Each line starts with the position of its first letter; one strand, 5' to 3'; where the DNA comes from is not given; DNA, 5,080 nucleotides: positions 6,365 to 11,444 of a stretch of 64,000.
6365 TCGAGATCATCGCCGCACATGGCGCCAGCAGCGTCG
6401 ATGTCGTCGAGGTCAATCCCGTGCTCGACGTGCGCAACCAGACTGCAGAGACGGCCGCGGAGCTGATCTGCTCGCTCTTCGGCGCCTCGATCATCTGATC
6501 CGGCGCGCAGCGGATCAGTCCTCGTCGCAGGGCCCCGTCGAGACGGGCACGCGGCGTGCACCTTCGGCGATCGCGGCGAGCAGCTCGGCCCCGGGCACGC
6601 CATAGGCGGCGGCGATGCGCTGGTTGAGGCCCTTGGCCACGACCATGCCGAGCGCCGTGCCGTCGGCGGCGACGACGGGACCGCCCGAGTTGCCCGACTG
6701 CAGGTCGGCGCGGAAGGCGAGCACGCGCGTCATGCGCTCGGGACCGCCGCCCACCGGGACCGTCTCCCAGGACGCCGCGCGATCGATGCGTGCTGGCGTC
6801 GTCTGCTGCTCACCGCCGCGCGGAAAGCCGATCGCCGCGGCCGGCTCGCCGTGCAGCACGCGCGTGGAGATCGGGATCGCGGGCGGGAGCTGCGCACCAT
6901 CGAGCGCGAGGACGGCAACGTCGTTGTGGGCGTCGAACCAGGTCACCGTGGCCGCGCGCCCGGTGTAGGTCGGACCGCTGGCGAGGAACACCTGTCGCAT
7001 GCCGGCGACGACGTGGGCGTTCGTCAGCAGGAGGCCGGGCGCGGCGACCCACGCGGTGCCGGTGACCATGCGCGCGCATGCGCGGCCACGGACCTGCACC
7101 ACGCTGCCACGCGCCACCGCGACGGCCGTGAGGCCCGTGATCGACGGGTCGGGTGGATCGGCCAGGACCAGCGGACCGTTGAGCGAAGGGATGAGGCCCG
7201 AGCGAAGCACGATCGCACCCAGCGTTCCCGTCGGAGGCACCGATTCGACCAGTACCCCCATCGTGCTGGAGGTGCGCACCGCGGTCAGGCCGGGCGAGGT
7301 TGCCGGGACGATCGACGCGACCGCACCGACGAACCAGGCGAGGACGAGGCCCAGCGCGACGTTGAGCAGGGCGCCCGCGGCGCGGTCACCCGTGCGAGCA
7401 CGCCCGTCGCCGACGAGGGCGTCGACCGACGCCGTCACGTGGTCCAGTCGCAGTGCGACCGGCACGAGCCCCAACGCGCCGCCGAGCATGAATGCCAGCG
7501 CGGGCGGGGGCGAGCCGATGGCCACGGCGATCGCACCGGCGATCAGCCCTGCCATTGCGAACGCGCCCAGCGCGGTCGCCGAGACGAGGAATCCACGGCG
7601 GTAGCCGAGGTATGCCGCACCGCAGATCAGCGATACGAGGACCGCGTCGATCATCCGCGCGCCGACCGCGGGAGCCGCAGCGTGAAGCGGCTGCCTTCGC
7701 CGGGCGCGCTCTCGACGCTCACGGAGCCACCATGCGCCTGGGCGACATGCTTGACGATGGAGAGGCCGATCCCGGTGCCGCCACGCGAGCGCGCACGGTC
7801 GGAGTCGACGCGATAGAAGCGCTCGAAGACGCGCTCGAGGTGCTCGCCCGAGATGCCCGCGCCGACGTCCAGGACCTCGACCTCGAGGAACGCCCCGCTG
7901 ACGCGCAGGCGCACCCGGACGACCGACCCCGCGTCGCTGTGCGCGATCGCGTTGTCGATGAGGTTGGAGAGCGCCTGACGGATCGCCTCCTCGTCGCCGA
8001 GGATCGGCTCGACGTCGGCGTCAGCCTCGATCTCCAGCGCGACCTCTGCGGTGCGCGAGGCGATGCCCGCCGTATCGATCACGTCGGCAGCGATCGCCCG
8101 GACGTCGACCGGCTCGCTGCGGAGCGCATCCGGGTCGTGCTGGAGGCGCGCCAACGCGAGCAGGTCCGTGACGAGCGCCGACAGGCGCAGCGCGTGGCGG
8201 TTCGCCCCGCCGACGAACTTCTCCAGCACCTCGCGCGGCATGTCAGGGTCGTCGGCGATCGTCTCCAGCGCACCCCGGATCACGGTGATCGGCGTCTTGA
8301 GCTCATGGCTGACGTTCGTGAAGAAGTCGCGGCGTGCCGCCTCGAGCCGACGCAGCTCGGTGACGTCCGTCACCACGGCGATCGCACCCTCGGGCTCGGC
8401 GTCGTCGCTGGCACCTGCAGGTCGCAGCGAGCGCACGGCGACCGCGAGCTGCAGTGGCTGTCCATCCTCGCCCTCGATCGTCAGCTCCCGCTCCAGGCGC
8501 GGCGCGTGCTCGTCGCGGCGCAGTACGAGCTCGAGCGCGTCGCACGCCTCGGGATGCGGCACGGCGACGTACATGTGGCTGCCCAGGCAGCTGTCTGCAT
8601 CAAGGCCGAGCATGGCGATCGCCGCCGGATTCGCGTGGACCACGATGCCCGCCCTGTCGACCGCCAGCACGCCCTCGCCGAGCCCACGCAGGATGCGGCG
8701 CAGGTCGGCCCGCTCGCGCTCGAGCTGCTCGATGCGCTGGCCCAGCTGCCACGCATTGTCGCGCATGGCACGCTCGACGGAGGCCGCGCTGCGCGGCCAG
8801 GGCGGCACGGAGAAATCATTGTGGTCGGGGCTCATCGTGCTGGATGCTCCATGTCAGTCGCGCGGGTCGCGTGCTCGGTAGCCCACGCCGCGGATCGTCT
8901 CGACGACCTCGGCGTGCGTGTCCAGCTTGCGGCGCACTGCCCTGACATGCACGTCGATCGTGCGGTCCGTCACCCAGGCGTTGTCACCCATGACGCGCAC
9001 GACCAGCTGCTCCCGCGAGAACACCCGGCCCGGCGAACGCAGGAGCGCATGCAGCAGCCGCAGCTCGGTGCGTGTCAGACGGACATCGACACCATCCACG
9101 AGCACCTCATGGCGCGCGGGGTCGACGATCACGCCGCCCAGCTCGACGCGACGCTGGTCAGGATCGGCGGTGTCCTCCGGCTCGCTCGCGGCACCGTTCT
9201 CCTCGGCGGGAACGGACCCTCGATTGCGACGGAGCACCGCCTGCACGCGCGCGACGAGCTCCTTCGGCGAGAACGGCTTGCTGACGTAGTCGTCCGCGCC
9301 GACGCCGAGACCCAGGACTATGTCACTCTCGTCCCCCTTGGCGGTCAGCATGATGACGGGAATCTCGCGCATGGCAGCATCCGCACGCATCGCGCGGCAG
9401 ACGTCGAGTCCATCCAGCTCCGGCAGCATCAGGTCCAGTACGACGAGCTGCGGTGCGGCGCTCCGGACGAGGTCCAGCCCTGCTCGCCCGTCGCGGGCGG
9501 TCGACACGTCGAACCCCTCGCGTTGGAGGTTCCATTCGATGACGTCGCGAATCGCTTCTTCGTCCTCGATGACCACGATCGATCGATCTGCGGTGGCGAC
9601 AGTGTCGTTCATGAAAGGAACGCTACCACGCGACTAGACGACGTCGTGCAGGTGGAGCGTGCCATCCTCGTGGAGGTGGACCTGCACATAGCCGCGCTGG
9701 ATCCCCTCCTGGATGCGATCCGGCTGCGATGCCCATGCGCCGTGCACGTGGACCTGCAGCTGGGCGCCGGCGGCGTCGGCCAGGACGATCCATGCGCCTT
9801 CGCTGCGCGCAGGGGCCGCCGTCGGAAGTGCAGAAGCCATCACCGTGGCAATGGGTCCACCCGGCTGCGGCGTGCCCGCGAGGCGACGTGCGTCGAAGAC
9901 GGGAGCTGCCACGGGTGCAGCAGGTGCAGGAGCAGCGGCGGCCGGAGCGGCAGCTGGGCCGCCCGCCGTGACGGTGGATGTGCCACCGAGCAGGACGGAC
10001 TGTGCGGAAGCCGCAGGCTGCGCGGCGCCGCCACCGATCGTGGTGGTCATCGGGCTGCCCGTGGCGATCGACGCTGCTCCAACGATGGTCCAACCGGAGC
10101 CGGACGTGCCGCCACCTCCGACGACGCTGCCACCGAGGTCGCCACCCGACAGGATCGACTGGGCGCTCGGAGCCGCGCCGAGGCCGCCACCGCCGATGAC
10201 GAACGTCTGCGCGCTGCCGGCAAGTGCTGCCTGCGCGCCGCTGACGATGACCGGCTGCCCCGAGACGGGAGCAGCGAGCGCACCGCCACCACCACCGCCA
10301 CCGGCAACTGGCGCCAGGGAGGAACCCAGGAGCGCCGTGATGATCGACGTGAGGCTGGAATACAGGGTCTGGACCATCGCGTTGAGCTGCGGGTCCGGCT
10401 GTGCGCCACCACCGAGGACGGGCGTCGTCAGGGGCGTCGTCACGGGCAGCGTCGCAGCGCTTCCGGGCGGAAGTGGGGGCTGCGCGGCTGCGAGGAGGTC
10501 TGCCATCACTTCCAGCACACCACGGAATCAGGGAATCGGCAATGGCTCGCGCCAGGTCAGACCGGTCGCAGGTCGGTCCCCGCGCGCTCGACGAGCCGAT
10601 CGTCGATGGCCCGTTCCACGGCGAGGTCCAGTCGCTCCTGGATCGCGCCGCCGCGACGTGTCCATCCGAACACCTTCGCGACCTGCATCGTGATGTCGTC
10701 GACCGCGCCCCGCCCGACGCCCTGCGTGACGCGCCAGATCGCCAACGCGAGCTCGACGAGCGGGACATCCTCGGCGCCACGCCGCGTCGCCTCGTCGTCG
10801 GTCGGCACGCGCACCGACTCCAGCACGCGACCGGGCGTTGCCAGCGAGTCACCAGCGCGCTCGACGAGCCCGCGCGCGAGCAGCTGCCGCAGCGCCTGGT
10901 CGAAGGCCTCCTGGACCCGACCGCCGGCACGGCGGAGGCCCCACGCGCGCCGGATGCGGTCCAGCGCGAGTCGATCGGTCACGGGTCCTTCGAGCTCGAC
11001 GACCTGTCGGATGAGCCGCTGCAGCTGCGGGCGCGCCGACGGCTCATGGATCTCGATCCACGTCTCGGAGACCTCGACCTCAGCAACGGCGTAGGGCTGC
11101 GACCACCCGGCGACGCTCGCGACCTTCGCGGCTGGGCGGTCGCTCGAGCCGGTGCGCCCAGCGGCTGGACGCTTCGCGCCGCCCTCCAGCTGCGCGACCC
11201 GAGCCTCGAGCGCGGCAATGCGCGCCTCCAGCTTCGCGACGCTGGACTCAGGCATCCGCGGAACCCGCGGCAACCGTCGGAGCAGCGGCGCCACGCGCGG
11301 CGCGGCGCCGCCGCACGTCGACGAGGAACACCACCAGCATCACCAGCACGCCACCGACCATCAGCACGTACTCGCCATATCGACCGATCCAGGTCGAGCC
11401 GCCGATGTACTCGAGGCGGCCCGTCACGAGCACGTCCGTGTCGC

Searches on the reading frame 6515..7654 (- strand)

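Call 94: search_protein_families(library=pfam, proteins=[window:6515-7654:-], max_evalue=0.001)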
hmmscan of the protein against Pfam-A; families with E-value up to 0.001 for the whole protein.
window:6515-7654:- (379 aa): 3 families
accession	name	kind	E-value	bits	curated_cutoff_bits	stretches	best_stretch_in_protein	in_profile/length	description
PF13365.12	Trypsin_2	-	1.6e-19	71.5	27.6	1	199-337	1-144/144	Trypsin-like peptidase domain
PF02674.22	Colicin_V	-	2.6e-10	40.9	29.3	1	2-137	1-141/144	Colicin V production protein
PF00089.32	Trypsin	-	1.4e-05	25.5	20.6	1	199-345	27-201/220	Trypsin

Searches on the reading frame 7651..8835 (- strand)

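Call 94: search_protein_families(library=pfam, proteins=[window:7651-8835:-], max_evalue=0.001)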
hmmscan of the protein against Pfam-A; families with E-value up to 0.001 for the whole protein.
window:7651-8835:- (394 aa): 7 families
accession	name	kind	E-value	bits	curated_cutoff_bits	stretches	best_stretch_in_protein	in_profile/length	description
PF02518.31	HATPase_c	-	7.1e-31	107.4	26.4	1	280-390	1-109/111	Histidine kinase-, DNA gyrase B-, and HSP90-like ATPase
PF00512.31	HisKA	-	5.4e-16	58.8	26.9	1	167-233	1-65/66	His Kinase A (phospho-acceptor) domain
PF00989.32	PAS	-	1.5e-11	44.8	22.6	1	44-138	2-97/113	PAS fold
PF08448.16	PAS_4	-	2.8e-08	34.4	23.1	1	51-163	3-110/110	PAS fold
PF13426.13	PAS_9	-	2.3e-06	28.3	27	1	55-160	3-103/103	PAS domain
PF13188.13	PAS_8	-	3.2e-06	27.3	21.8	1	45-100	3-55/65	PAS domain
PF13581.12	HATPase_c_2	-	0.00027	21.4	27.4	1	264-366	30-110/127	Histidine kinase-like ATPase domain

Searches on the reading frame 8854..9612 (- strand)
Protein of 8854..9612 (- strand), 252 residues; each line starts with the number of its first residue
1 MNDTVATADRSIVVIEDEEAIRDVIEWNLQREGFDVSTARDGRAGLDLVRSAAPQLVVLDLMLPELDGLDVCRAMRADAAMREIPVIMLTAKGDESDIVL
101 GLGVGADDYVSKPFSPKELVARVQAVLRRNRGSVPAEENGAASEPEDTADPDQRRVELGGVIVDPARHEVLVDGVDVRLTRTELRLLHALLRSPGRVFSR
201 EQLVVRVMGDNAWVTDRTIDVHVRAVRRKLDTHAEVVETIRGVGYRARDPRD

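Call 94: search_protein_families(library=pfam, proteins=[window:8854-9612:-], max_evalue=0.001)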
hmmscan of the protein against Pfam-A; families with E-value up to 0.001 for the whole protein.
window:8854-9612:- (252 aa): 3 families
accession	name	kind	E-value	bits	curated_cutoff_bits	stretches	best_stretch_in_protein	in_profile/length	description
PF00072.30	Response_reg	-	7e-30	103.9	30.2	1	12-124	1-111/111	Response regulator receiver domain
PF00486.34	Trans_reg_C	-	5.6e-23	81.2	26.2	1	176-246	3-76/77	Transcriptional regulatory protein, C terminal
PF23198.2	PDE8A_N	-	9.4e-05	22.8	29.6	1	11-93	12-95/147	PDE8A-like, N-terminal domain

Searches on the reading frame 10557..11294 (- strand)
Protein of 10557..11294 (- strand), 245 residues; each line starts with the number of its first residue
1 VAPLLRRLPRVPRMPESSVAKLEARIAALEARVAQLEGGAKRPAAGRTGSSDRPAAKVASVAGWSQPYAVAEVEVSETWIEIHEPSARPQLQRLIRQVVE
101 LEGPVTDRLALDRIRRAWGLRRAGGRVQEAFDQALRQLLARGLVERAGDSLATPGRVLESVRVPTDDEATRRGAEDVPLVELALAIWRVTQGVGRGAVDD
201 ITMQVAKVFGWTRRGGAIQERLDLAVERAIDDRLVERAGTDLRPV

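Call 94: search_protein_families(library=pfam, proteins=[window:10557-11294:-], max_evalue=0.001)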
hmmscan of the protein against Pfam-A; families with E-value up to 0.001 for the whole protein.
window:10557-11294:- (245 aa): 2 families
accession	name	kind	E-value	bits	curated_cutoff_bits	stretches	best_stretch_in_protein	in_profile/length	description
PF11784.13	DUF3320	-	1.3e-18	67.1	25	1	81-129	2-50/50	Protein of unknown function (DUF3320)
PF06969.22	HemN_C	-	0.00041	20.8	24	0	123-152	30-59/67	HemN C-terminal domain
